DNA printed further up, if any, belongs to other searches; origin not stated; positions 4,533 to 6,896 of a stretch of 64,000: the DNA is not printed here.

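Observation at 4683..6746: Response-regulator receiver fused to a ~550-residue E/K/R/A charged helix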

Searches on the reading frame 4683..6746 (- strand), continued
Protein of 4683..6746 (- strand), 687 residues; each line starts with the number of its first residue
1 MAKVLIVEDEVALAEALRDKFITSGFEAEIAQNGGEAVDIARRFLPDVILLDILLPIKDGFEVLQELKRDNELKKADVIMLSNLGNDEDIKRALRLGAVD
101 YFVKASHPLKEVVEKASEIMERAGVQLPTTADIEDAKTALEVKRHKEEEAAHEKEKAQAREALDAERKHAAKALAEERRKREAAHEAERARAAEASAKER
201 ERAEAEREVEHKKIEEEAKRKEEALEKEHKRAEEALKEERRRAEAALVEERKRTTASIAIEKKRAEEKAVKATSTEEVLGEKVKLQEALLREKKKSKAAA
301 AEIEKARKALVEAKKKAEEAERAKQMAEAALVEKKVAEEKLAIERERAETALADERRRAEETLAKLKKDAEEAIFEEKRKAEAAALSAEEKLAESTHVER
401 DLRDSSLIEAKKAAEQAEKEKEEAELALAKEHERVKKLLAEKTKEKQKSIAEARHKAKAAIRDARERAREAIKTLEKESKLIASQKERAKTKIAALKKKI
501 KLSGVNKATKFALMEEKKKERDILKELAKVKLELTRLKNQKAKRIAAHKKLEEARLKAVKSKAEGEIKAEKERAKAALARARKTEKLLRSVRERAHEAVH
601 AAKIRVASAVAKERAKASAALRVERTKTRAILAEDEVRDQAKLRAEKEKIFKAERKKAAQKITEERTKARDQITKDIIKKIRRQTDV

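Call 53: search_solved_structures(query=window:4683-6746:-, max_evalue=1)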
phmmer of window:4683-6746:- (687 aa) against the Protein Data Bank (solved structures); distinct sequences matched with E-value up to 1: 275 (the best 60 are shown).
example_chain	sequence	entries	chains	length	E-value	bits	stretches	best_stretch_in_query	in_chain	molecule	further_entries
3dge_C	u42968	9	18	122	2e-15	60.1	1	3-114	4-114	Response regulator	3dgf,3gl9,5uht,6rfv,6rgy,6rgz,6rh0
6azr_B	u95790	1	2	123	2e-15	60.1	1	3-114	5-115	Chemotaxis regulator-transmits chemoreceptor signals to flagelllar motor components CheY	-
9xzo_A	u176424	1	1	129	3e-15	59.5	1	1-115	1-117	De novo protein M1X0B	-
9lbr_A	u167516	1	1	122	5.2e-15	58.7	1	3-114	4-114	Response regulator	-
9ji3_J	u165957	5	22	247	7.3e-15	58.2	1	2-126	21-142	DNA-binding response regulator | Possible two component system response transcriptional positive regulator PhoP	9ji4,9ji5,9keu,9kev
3r0j_A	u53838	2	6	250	7.6e-15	58.2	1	2-126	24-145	POSSIBLE TWO COMPONENT SYSTEM RESPONSE TRANSCRIPTIONAL POSITIVE REGULATOR PHOP | Response regulator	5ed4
4ja2_A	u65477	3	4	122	7.8e-15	58.1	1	3-114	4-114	Response regulator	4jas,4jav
3f6p_A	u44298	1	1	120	1.5e-14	57.2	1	3-106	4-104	Transcriptional regulatory protein yycF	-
2zwm_A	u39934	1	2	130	1.6e-14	57.1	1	3-106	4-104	Transcriptional regulatory protein yycF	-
9dvt_R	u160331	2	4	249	1.9e-14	56.8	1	3-123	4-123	DNA-binding dual master transcriptional regulator RpaA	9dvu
6rh1_C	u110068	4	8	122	2.4e-14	56.5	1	3-114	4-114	Response regulator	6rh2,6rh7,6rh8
6ifh_A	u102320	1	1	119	7.1e-14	55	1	1-106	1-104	Sporulation initiation phosphotransferase F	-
3gt7_A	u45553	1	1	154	1.3e-13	54.1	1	3-114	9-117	Sensor protein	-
1b00_A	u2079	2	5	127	1.6e-13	53.8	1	3-123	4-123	PHOSPHATE REGULON TRANSCRIPTIONAL REGULATORY PROTEIN PHOB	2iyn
1zes_A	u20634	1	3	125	1.8e-13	53.6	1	3-122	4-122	Phosphate regulon transcriptional regulatory protein phoB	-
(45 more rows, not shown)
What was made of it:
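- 6387..6746 (-): CheY-like receiver domain, residues 1-120. Active-site residues E8/D9, D52 (codon 6591-6593), S82, K104 and switch Tyr101 are all present and invariant in the three orthologues. Best PDB relative is Thermotoga RR468, 3dge_C, 2e-15 (call 53).
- On CheY-like receiver / response regulator (Pfam PF00072): Top PDB matches are all canonical receivers (call 53).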

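Call 58: fold_search(model_id=the predicted structure, library=pdb)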
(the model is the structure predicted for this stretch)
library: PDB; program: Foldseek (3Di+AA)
matches with E <= 10: 558; with E <= 0.001: 0
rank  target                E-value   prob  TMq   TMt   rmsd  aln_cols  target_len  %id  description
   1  6zvr_CB               4.2e-02  0.82  0.13  0.27  12.6       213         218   20  C11 symmetry: Bacterial Vipp1 and PspA are members of the ancient ESCRT-III membrane-remodeling superfamily. (released 2021-08-04)
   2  4mh6                  8.0e-02  0.99  0.16  0.50   6.2       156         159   17  2.8 Angstrom Crystal Structure of Type III Secretion Protein YscO from Vibrio parahaemolyticus (released 2013-09-11)
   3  2ch7_B                8.0e-02  0.63  0.13  0.24  20.2       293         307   18  Crystal structure of the cytoplasmic domain of a bacterial chemoreceptor from Thermotoga maritima (released 2006-04-18)
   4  7o3x_B                8.9e-02  0.96  0.17  0.38  10.9       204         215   19  Structural basis for VIPP1 oligomerization and maintenance of thylakoid membrane integrity (released 2021-06-30)
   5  6ixg_A                1.2e-01  0.66  0.09  0.24  24.4       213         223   17  Crystal structure of native apo SH3BP5 (P41) (released 2019-03-20)
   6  7sqc_1K               1.3e-01  0.54  0.10  0.17  17.4       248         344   18  Ciliary C1 central pair apparatus isolated from Chlamydomonas reinhardtii (released 2022-04-13)
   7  6ixf_B                1.5e-01  0.77  0.11  0.30  29.2       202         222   18  Crystal structure of SeMet apo SH3BP5 (P41) (released 2019-03-20)
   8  3zx6_A                1.9e-01  0.92  0.17  0.32   7.2       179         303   15  Structure of Hamp(AF1503)-Tsr fusion - Hamp (A291V) mutant (released 2012-02-29)
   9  9fqr_D6               1.9e-01  0.85  0.14  0.31  10.1       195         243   15  96-nm repeat of axonemal doublet microtubules from bovine sperm (released 2025-03-26)
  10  2ch7_A                1.9e-01  0.51  0.14  0.25  20.1       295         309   17  Crystal structure of the cytoplasmic domain of a bacterial chemoreceptor from Thermotoga maritima (released 2006-04-18)
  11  7nna                  2.0e-01  0.60  0.14  0.31   9.6       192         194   15  Toxin Import Through the Antibiotic Efflux Channel TolC (released 2021-07-07)
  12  6ixv_A                2.1e-01  0.54  0.10  0.23  24.5       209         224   16  Crystal structure of SH3BP5-Rab11a (released 2019-03-20)
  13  8iyj_V0               2.1e-01  0.47  0.10  0.26  12.8       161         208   14  Cryo-EM structure of the 48-nm repeat doublet microtubule from mouse sperm (released 2023-07-05)
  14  9eom                  2.4e-01  0.91  0.18  0.42  11.9       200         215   19  250A Vipp1 dL10Ala helical tubes in the presence of EPL (released 2024-10-16)
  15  6zvr_A                2.4e-01  0.35  0.13  0.25  16.4       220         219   20  C11 symmetry: Bacterial Vipp1 and PspA are members of the ancient ESCRT-III membrane-remodeling superfamily. (released 2021-08-04)
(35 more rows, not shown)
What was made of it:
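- On PspA/Vipp1 (ESCRT-III-like): Best Foldseek E=0.042, TM-score 0.13/0.27 (call 58).
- Foldseek found nothing significant (call 58). The top, non-significant, Foldseek hits are Vipp1/PspA hairpins (E=0.04-0.4, call 58).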

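Call 59: search_protein_families(library=pfam, proteins=[window:4683-6368:-, L012:5823-7949:+], max_evalue=10)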
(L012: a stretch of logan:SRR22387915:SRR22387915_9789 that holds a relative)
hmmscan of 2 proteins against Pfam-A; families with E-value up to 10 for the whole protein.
window:4683-6368:- (561 aa): 0 families

L012:5823-7949:+ (709 aa): 1 family
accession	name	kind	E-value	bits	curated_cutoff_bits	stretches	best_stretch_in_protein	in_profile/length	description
PF12327.13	FtsZ_C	-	0.45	11.3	27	1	610-670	13-73/95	FtsZ family, C-terminal domain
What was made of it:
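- On PspA/Vipp1 (ESCRT-III-like): No Pfam hit at E<=10 (call 59).
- Closest known: Hendecad. Different: No Pfam ATP-synt_B hit even at E<=10 (call 59).
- There is no Pfam PspA/IM30 or apolipoprotein hit even at E<=10 (call 59).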

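Call 60: search_protein_families(library=ncbifam, proteins=[window:4683-6746:-], max_evalue=1)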
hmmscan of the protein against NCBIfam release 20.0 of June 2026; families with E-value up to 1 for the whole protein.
window:4683-6746:- (687 aa): 69 families (the best 25 are shown)
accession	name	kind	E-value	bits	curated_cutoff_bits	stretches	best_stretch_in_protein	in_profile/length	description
TIGR02154.1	PhoB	equivalog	5.4e-21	74.9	296.2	1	2-137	3-138/226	phosphate regulon transcriptional regulator PhoB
NF045944.1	ResRegRpaBCyano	equivalog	2.9e-18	66.1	330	1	5-143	1-134/229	response regulator transcription factor RpaB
NF040689.1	MtrAB_MtrA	equivalog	8.5e-18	64.5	300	1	4-146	1-137/219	MtrAB system response regulator MtrA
TIGR02875.1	spore_0_A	equivalog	3.8e-17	62.4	200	1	3-134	4-136/262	sporulation transcription factor Spo0A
TIGR01387.1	cztR_silR_copR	subfamily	5.6e-17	62.1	279.2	1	4-137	1-131/218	heavy metal response regulator transcription factor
NF007135.0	PRK09581.1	equivalog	9.8e-17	60.9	474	1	1-112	2-110/457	PleD family two-component system response regulator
NF040534.1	resp_reg_YycF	equivalog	2e-16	60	340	1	3-146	2-139/231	response regulator YycF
NF007982.1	PRK10710.1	equivalog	3.2e-16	59.6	380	1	2-145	8-143/235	envelope stress response regulator BaeR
NF053854.1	RespRegPhoBBctds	equivalog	3.1e-15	56.1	270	1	4-133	1-128/225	two-component system response regulator PhoB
NF012227.0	AdeR_RR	equivalog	4.1e-15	55.9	340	1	3-126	13-132/239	efflux system response regulator transcription factor AdeR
NF007969.0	PRK10693.1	equivalog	5.6e-15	55.2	329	1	3-117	9-121/337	two-component system response regulator RssB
NF008296.0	PRK11083.1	equivalog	5.9e-15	55.3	273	1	2-137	4-135/228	two-component system response regulator CreB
NF007546.0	PRK10161.1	equivalog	2.1e-14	53.7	471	1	3-123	4-123/229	phosphate response regulator transcription factor PhoB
NF007005.1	PRK09468.1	equivalog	2.6e-14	53.2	331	1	2-180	4-177/237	osmolarity response regulator transcription factor OmpR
NF008469.0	PRK11361.1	equivalog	2.9e-14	52.6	714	1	2-106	5-107/461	acetoacetate metabolism transcriptional regulator AtoC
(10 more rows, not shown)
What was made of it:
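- Tried and rejected: Pfam at E<=10 and NCBIfam at E<=1 on the tail: nothing (calls 59, 60).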

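Call 78: find_encoding_contigs(protein=window:4683-6746:-, flank=3000, max_places=6)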
Protein window:4683-6746:- (687 aa): 3 contigs read that carry it; 2 places shown.
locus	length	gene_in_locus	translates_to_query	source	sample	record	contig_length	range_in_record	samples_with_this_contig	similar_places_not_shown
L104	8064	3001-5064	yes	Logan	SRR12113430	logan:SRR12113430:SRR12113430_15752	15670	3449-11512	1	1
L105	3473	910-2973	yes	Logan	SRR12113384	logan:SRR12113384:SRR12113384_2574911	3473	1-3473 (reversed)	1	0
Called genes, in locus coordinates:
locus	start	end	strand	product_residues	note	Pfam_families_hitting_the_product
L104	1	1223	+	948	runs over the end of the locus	-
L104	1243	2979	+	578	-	PF00963:Cohesin (weak), PF19077:Big_13 (faint)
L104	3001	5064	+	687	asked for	-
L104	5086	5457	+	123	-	PF00072:Response_reg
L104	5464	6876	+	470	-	PF00989:PAS, PF08448:PAS_4 (weak), PF13188:PAS_8 (weak), PF13426:PAS_9, PF00512:HisKA, PF02518:HATPase_c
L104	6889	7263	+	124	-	PF00072:Response_reg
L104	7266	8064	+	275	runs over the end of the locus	PF00303:Thymidylat_synt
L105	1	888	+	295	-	?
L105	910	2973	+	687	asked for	-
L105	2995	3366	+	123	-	PF00072:Response_reg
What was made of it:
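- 4683..6746 (-): Whole gene: 687-aa response regulator (REC + hinge + 562-residue helical repeat tail). The exact protein is called on 3 independently assembled contigs (call 78).
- Identical protein on 3 independent contigs (call 78).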
